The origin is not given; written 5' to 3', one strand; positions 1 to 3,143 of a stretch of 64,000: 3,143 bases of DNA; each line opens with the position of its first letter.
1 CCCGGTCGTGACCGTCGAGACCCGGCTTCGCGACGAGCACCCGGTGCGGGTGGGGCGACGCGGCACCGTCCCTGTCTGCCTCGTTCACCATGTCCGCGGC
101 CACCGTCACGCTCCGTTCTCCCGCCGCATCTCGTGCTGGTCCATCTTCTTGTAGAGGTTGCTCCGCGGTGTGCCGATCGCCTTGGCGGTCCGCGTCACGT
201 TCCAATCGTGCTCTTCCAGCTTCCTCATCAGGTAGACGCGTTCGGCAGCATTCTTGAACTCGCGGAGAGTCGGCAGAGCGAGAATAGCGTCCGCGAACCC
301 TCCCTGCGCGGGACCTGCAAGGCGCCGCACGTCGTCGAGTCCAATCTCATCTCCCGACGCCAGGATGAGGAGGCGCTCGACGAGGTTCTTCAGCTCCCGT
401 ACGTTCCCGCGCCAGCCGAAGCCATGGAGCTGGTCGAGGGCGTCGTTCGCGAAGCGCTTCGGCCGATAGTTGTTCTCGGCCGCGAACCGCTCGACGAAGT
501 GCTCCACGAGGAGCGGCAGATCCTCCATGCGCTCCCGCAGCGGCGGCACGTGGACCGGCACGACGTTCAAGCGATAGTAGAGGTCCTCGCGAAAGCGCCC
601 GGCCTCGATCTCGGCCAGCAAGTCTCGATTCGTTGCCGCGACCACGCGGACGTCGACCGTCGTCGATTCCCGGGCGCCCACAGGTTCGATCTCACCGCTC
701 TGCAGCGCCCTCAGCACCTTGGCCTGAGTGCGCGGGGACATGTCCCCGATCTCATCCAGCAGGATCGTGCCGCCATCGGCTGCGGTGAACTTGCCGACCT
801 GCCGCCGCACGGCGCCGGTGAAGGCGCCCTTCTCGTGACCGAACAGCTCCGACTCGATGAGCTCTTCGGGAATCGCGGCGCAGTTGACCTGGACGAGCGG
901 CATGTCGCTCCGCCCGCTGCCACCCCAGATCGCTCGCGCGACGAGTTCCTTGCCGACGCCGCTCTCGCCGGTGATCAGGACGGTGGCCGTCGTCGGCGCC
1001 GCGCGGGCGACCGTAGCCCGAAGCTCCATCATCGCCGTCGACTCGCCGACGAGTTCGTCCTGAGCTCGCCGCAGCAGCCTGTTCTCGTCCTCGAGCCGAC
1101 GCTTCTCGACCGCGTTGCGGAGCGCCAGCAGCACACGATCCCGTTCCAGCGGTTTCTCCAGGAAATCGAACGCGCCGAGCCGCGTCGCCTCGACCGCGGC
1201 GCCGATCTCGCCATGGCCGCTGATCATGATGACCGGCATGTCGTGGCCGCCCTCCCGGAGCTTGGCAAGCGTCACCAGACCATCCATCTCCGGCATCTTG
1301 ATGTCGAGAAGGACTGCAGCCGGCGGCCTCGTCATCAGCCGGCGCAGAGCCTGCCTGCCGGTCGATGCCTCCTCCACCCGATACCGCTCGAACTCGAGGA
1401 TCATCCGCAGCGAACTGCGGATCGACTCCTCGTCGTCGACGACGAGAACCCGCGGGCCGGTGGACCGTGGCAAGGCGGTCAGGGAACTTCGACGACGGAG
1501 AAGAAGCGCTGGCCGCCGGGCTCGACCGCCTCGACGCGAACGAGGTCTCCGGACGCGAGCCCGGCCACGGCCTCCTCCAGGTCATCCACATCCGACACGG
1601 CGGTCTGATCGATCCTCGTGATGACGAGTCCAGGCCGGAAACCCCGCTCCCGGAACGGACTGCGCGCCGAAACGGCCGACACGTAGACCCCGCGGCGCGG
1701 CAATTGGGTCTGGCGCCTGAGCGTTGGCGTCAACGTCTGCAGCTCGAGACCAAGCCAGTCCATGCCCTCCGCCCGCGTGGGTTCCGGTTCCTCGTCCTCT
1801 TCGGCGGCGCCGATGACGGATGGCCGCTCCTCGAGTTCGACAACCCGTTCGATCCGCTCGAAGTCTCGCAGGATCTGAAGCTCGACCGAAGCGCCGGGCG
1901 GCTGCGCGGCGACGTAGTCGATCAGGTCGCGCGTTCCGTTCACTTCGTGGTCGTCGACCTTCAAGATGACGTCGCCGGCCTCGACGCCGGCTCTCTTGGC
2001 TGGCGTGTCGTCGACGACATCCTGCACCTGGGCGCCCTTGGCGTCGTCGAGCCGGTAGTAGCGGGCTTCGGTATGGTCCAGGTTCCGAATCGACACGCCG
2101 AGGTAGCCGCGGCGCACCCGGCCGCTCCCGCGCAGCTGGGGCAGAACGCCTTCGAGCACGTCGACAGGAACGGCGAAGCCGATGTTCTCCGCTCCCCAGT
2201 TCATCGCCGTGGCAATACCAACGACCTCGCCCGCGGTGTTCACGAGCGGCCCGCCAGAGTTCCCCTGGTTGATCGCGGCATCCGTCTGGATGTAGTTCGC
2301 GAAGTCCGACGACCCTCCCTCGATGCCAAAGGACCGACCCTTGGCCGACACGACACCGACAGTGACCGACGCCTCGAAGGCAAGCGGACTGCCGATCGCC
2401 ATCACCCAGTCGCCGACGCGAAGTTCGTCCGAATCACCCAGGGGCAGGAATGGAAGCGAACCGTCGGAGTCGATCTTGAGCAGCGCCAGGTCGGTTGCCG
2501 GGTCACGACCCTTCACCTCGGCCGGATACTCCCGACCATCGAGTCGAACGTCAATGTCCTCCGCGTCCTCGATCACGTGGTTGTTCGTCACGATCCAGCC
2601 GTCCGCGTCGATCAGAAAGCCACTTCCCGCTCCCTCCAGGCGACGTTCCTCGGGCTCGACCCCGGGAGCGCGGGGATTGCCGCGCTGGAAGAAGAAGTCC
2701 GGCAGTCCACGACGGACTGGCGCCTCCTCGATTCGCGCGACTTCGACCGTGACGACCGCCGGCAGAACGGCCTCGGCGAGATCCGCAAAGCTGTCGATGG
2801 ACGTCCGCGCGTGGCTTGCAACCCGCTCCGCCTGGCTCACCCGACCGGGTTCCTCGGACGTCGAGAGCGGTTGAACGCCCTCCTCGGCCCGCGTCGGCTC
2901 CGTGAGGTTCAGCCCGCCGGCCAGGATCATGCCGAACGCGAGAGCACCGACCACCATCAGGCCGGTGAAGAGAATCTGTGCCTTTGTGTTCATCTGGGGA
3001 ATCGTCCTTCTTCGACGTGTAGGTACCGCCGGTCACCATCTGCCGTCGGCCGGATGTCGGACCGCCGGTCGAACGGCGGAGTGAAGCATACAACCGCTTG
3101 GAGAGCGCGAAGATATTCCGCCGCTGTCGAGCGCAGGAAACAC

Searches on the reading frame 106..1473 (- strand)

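Call 102: search_protein_families(library=pfam, proteins=[window:106-1473:-], max_evalue=0.00001)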
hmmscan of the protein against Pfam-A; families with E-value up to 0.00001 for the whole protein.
window:106-1473:- (455 aa): 5 families
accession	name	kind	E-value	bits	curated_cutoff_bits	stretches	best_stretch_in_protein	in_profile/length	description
PF00158.32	Sigma54_activat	-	4.3e-69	231.9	20.2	1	141-307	1-167/168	Sigma-54 interaction domain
PF00072.30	Response_reg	-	1.8e-29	102.6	30.2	1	9-118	1-110/111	Response regulator receiver domain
PF25601.1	AAA_lid_14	-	7.1e-23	80.7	27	1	313-384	1-72/87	AAA+ ATPase lid domain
PF14532.12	Sigma54_activ_2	-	5.3e-22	79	25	1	142-312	1-138/138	Sigma-54 interaction domain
PF02954.25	HTH_8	-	2.5e-08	34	22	1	410-446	5-41/42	Bacterial regulatory protein, Fis family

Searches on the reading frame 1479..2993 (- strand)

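Call 102: search_protein_families(library=pfam, proteins=[window:1479-2993:-], max_evalue=0.00001)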
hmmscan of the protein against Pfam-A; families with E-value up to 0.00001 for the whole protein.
window:1479-2993:- (504 aa): 7 families
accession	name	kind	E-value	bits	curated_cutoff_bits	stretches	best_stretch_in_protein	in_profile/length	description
PF13365.12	Trypsin_2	-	7.3e-38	131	27.6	1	123-260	1-144/144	Trypsin-like peptidase domain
PF13180.12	PDZ_2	-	7.4e-30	103.5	27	2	296-382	1-75/80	PDZ domain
PF00089.32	Trypsin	-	4.8e-20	72.8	20.6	1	124-278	28-214/220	Trypsin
PF17820.7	PDZ_6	-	3.5e-16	59.1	27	1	323-376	2-54/54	PDZ domain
PF00595.29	PDZ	-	4e-12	46.8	23.2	1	294-374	8-80/81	PDZ domain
PF12812.13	PDZ_1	-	1.5e-08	34.9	28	1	412-479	9-75/78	PDZ-like domain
PF14685.13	PDZ_Tricorn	-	1.4e-07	31.9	25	0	312-378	13-80/88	Tricorn protease PDZ domain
